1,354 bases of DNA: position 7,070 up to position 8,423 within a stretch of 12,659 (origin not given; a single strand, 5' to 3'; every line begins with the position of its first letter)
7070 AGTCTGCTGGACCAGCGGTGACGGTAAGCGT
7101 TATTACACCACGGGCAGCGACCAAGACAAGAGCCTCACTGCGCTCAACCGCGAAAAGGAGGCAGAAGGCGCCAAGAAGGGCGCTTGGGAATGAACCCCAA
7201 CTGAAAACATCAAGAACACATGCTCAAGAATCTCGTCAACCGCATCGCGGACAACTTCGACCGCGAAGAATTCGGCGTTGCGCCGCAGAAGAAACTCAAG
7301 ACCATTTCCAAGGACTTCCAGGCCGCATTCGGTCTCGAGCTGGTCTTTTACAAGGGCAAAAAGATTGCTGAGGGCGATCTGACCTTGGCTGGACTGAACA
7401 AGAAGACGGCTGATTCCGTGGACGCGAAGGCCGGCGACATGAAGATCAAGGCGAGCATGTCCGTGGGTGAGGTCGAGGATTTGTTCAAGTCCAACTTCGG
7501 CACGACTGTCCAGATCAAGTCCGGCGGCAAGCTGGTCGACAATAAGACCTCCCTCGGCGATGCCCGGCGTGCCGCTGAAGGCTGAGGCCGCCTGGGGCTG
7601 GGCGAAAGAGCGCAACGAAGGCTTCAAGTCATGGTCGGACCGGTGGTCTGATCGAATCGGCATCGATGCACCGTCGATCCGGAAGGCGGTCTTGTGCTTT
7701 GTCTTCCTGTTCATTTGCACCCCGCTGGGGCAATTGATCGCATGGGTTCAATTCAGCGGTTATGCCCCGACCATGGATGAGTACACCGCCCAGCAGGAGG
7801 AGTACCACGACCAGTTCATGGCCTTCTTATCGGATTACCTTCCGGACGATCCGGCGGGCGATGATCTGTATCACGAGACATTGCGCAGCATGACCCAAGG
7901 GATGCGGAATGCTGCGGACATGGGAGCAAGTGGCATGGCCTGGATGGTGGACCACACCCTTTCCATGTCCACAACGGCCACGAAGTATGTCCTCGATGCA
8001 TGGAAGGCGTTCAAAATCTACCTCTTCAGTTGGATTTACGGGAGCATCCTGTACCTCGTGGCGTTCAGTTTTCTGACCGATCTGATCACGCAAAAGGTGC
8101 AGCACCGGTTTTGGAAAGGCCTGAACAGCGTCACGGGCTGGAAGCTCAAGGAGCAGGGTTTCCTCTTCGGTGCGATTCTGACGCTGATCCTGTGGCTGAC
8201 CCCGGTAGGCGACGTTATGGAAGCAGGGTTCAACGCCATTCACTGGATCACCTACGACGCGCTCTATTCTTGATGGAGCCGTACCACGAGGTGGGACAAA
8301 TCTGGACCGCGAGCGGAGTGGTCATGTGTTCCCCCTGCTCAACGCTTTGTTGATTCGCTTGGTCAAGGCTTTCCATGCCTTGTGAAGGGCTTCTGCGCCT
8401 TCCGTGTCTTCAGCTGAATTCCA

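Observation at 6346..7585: Family of four small tandem-duplicated proteins, each heading a unit with a different downstream partner (nuclease fusion, KAP NTPase, membrane protein)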

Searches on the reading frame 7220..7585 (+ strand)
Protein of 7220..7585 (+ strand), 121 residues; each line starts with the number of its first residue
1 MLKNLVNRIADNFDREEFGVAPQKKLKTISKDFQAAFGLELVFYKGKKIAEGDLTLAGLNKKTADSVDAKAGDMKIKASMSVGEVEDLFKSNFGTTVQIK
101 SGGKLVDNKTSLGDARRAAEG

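Call 3: search_protein_families(library=pfam, proteins=[window:7220-7585:+], max_evalue=1)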
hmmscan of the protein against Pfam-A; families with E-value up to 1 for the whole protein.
window:7220-7585:+ (121 aa): 1 family
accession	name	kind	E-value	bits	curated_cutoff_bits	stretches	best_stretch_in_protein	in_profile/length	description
PF24454.1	DUF7570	-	0.016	15.7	27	1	5-32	54-82/94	Family of unknown function (DUF7570)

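Call 7: search_protein_families(library=ncbifam, proteins=[window:7220-7585:+], max_evalue=1)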
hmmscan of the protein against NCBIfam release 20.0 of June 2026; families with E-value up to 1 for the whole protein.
window:7220-7585:+ (121 aa): 0 families

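Call 8: search_protein_families(library=phrogs, proteins=[window:7220-7585:+], max_evalue=1)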
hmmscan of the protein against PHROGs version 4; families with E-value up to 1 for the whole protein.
window:7220-7585:+ (121 aa): 1 family
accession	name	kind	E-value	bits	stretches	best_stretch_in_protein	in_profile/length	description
phrog_13968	-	transcription regulation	0.14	13.5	0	68-90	9-30/65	transcriptional regulator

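Call 9: search_protein_families(library=padloc, proteins=[window:7220-7585:+], max_evalue=1)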
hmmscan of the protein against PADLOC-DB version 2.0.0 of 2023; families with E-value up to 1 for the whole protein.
window:7220-7585:+ (121 aa): 0 families

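Call 46: find_related_loci(query=A3, collection=genome_contigs, flank=10000)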
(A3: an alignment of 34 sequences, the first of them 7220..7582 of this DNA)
Query A3 (121 aa) in genome_contigs; peptide patterns used: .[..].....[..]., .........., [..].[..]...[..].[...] (x = any residue, [..] = any of these).
335 stretches matched a pattern; 246 encode a relative of the query (tblastn E <= 1e-3); the best 80 are kept; 80 distinct loci.
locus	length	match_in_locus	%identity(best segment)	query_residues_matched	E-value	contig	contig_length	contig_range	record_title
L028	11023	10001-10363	88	1-121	9e-67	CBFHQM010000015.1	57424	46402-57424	MAG: uncultured Flavobacteriales bacterium isolate Co_bin_103_strict genome assembly, contig: Co_bin_103_strict_c15, who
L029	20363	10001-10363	85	1-121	1e-64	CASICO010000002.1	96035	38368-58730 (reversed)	MAG: uncultured Flavobacteriales bacterium isolate FRAM_WSC20_S8_BML_bin_71_1 genome assembly, contig: FRAM_WSC20_S8_BML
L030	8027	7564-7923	86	1-120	4e-64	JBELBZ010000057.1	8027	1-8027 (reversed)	MAG: Crocinitomicaceae bacterium isolate REMEI007_ass_metaspades_bin.14 NODE_11571_length_8027_cov_4.887481, whole genom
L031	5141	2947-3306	85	1-120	1e-63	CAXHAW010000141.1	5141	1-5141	MAG TPA_asm: uncultured bacterium isolate SRR12479734_concoct_61 genome assembly, contig: ERZ4873826.1247, whole genome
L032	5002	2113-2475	74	1-121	1e-56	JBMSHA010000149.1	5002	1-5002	MAG: Flavobacteriales bacterium isolate CJ_V2_S8_100percent_par_metabat.75 NODE_13539_length_5002_cov_3.891045, whole ge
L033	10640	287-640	60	1-118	2e-41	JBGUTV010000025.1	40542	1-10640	MAG: Candidatus Cryptobacteroides sp. isolate fecal_MAG_61 fecal_MAG_61_contig_0025, whole genome shotgun sequence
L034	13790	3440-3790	62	5-118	4e-41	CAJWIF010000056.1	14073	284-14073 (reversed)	MAG TPA_asm: uncultured Flavobacteriales bacterium isolate ERR599009_bin.75_MetaBAT_v2.12.1_MAG genome assembly, contig:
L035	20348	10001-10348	63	5-117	3e-41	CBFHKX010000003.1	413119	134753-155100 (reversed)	MAG: Lishizhenia sp. isolate AGTU_286_bin_17_indstr genome assembly, contig: AGTU_286_bin_17_indstr_c3, whole genome sho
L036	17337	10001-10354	60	1-117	1e-40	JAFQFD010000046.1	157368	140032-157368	MAG: Bacteroidales bacterium isolate RGIG1763 Goat_Cecum-3__c775899, whole genome shotgun sequence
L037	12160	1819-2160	61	5-118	1e-40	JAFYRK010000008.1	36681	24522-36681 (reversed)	MAG: Bacteroidales bacterium isolate RGIG7353 Water_buffalos_Cecum-5__c192, whole genome shotgun sequence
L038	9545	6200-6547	62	5-117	5e-40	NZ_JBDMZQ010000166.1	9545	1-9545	MAG: Wenyingzhuangia sp. isolate SCSW2.bin.22 k97_1122906, whole genome shotgun sequence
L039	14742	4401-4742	60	5-118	5e-40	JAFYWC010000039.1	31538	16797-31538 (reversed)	MAG: Bacteroidales bacterium isolate RGIG7475 Water_buffalos_Colon-3__c67806, whole genome shotgun sequence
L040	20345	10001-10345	63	5-117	6e-40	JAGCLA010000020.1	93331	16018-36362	MAG: Bacteroidaceae bacterium isolate RGIG9888 Yak_Rectum-4__c357727, whole genome shotgun sequence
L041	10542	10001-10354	58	1-117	7e-40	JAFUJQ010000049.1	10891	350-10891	MAG: Bacteroidales bacterium isolate RGIG4555 Roe_deer_Rectum-2__c2488, whole genome shotgun sequence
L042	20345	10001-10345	61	5-117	1e-39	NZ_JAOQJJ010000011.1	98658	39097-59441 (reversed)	Bacteroides cellulolyticus strain Sanger_22 .13470_2_62.11, whole genome shotgun sequence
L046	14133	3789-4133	61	5-117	3e-38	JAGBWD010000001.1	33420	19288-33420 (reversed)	MAG: Alistipes sp. isolate RGIG9501 Yak_Cecum-5__c7173, whole genome shotgun sequence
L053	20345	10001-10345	62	5-117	4e-38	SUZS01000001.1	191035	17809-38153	MAG: Rikenellaceae bacterium isolate SIG182 NODE_1173_length_191035_cov_10.768056, whole genome shotgun sequence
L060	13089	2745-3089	60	5-117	2e-37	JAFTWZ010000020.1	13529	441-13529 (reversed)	MAG: Alistipes sp. isolate RGIG4226 Roe_deer_Colon-4__c1858, whole genome shotgun sequence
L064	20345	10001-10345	62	5-117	3e-37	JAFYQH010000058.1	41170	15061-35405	MAG: Bacteroidaceae bacterium isolate RGIG7324 Water_buffalos_Cecum-4__c554334, whole genome shotgun sequence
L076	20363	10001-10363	59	1-117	6e-37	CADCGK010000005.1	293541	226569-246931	MAG: uncultured Bacteroidia bacterium isolate RUG14627 genome assembly, contig: RUG14627_asm_5, whole genome shotgun seq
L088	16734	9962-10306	60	5-117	9e-37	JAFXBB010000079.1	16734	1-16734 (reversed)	MAG: Alistipes sp. isolate RGIG6253 Sheep_Rectum-2__c582104, whole genome shotgun sequence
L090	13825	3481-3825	59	5-117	2e-36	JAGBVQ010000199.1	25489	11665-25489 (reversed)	MAG: Alistipes sp. isolate RGIG9488 Yak_Cecum-5__c686195, whole genome shotgun sequence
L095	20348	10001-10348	58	5-117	2e-36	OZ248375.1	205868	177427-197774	Flavobacteriaceae bacterium isolate GE-10 genome assembly, chromosome: GE-10-c3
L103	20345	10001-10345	59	5-117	8e-36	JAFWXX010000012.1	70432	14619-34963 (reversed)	MAG: Bacteroidaceae bacterium isolate RGIG6171 Sheep_Rectum-1__c395, whole genome shotgun sequence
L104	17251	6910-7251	57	5-117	5e-36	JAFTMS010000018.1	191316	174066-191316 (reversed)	MAG: Bacteroidales bacterium isolate RGIG3959 Roe_deer_Cecum-3__c1465, whole genome shotgun sequence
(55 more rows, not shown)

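Call 58: find_related_loci(query=A3, collection=viral_contigs, flank=8000)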
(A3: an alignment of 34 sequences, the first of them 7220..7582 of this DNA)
Query A3 (121 aa) in viral_contigs; peptide patterns used: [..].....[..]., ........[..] (x = any residue, [..] = any of these).
154 stretches matched a pattern; 1 encode a relative of the query (tblastn E <= 1e-3); 1 distinct loci.
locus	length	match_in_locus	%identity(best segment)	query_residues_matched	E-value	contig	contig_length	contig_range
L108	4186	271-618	60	5-117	3e-41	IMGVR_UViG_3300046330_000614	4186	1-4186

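Call 62: search_protein_families(library=pfam, proteins=[L060:3132-3800:+, L046:2458-3756:+, L090:4608-6530:+, L053:11119-12804:+, L088:6819-7439:-, L103:10361-11026:+, L064:10846-12234:+, L104:10701-11993:+, L053:15632-16390:+, L095:8296-9057:+], max_evalue=0.01)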
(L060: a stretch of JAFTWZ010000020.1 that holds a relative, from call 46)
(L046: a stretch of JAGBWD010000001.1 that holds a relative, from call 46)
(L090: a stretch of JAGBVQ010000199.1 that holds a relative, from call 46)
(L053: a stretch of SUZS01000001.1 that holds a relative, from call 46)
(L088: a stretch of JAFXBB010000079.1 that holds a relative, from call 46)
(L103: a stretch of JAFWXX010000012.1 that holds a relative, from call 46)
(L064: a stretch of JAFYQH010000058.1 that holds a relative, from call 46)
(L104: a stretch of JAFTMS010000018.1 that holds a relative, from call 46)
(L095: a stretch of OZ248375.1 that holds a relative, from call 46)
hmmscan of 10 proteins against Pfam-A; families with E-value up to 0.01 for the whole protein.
L060:3132-3800:+ (222 aa): 1 family
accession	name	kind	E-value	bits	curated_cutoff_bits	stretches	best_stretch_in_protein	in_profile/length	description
PF04024.17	PspC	-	4.5e-20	71.6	25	1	167-219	2-57/58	PspC domain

L046:2458-3756:+ (432 aa): 3 families
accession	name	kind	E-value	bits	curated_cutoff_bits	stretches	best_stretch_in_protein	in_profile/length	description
PF00691.25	OmpA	-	2.8e-18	66.5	27.2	1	334-424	2-94/98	OmpA family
PF05359.17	DUF748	-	0.00084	17.9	50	1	329-387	878-937/1037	Domain of Unknown Function (DUF748)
PF12314.13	IMCp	-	0.001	19.8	21.1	1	297-343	9-54/94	Inner membrane complex protein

L090:4608-6530:+ (640 aa): 0 families

L053:11119-12804:+ (561 aa): 3 families
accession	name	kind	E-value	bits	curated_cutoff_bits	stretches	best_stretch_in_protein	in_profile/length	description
PF13306.12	LRR_5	-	3.4e-29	101.7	27.7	1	104-190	13-98/127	BspA type Leucine rich repeat region (6 copies)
PF04391.17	DUF533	-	0.00027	21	29.6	1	258-329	51-118/178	Protein of unknown function (DUF533)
PF13855.12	LRR_8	-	0.00089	19.4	27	0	113-155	13-56/61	Leucine rich repeat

L088:6819-7439:- (206 aa): 0 families

L103:10361-11026:+ (221 aa): 0 families

L064:10846-12234:+ (462 aa): 1 family
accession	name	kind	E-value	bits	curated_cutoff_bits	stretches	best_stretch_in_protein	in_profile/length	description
PF14281.12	PDDEXK_4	-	1.1e-09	38.9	22.3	1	254-430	41-176/183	PD-(D/E)XK nuclease superfamily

L104:10701-11993:+ (430 aa): 0 families

L053:15632-16390:+ (252 aa): 1 family
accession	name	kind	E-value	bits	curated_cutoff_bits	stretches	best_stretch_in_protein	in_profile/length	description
PF13557.12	Phenol_MetA_deg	-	1.4e-15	58.5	22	1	27-245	1-240/242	Putative MetA-pathway of phenol degradation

L095:8296-9057:+ (253 aa): 1 family
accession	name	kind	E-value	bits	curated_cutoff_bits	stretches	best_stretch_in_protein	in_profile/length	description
PF04338.18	DUF481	-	2.2e-17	64.3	21.1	1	53-249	13-206/210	Protein of unknown function, DUF481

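Call 74: search_protein_families(library=padloc, proteins=[L103:10361-11026:+, L064:10846-12234:+], max_evalue=0.01)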
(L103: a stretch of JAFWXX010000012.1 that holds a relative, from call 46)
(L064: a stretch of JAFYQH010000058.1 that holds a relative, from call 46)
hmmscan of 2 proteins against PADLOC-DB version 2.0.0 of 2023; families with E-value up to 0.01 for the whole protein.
L103:10361-11026:+ (221 aa): 1 family
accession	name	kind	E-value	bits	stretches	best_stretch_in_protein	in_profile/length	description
PDLC03853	LmuA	-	0.0053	13.5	0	15-93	510-578/655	-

L064:10846-12234:+ (462 aa): 13 families
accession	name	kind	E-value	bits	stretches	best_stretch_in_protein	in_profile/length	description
PDLC04972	PDC-S26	-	1.5e-09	35.7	1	242-417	22-182/397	-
PDLC04983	PDC-S26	-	7.8e-09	33.4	1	243-364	26-138/413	-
PDLC04980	PDC-S26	-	1.7e-07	29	1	243-363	22-142/389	-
PDLC04970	PDC-S26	-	7.3e-07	26.7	1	246-343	23-121/373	-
PDLC04974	PDC-S26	-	1.7e-06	25.5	1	314-363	100-143/401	-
PDLC04969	PDC-S26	-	3.2e-06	24.4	1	251-356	28-131/367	-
PDLC04973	PDC-S26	-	3.9e-06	24.5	1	236-345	26-136/394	-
PDLC04981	PDC-S26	-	1e-05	23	1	241-342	14-113/358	-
PDLC04975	PDC-S26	-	2.4e-05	21.8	1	242-345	13-113/351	-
PDLC04977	PDC-S26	-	7.1e-05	20.1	1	242-416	18-181/400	-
PDLC04982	PDC-S26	-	0.0001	19.7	0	249-276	21-48/392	-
PDLC01903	CARF4--CARF_PDDEXK_TM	-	0.0077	13.7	0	301-342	280-318/380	-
PDLC02083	Cas4_II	-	0.0093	14.4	0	302-346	58-100/186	-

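Call 76: search_protein_families(library=pfam, proteins=[L076:10378-11304:+], max_evalue=0.01)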
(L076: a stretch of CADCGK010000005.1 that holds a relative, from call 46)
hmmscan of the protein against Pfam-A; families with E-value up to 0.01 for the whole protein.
L076:10378-11304:+ (308 aa): 1 family
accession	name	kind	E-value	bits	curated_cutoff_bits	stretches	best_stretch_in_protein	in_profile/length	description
PF01541.30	GIY-YIG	-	0.0026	18.5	22.6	1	212-300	2-74/78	GIY-YIG catalytic domain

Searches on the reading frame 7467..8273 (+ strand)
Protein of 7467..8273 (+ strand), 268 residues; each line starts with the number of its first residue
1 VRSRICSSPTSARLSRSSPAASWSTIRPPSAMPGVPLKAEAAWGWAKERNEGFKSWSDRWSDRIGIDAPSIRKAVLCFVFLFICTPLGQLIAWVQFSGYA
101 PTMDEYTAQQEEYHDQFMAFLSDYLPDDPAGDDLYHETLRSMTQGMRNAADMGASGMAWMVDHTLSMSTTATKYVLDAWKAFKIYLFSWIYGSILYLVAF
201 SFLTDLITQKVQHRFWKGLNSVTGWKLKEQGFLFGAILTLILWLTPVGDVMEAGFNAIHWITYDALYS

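Call 3: search_protein_families(library=pfam, proteins=[window:7467-8273:+], max_evalue=1)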
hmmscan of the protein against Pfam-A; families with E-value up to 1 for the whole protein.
window:7467-8273:+ (268 aa): 0 families

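Call 7: search_protein_families(library=ncbifam, proteins=[window:7467-8273:+], max_evalue=1)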
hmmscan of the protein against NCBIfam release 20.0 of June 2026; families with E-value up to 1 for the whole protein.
window:7467-8273:+ (268 aa): 0 families

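Call 8: search_protein_families(library=phrogs, proteins=[window:7467-8273:+], max_evalue=1)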
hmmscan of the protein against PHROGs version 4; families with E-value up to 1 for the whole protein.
window:7467-8273:+ (268 aa): 1 family
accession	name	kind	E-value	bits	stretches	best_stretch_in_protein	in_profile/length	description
phrog_30433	-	unknown function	0.032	15.4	1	97-123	22-48/72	-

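Call 9: search_protein_families(library=padloc, proteins=[window:7467-8273:+], max_evalue=1)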
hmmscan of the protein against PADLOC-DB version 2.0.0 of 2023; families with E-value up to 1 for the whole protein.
window:7467-8273:+ (268 aa): 0 families
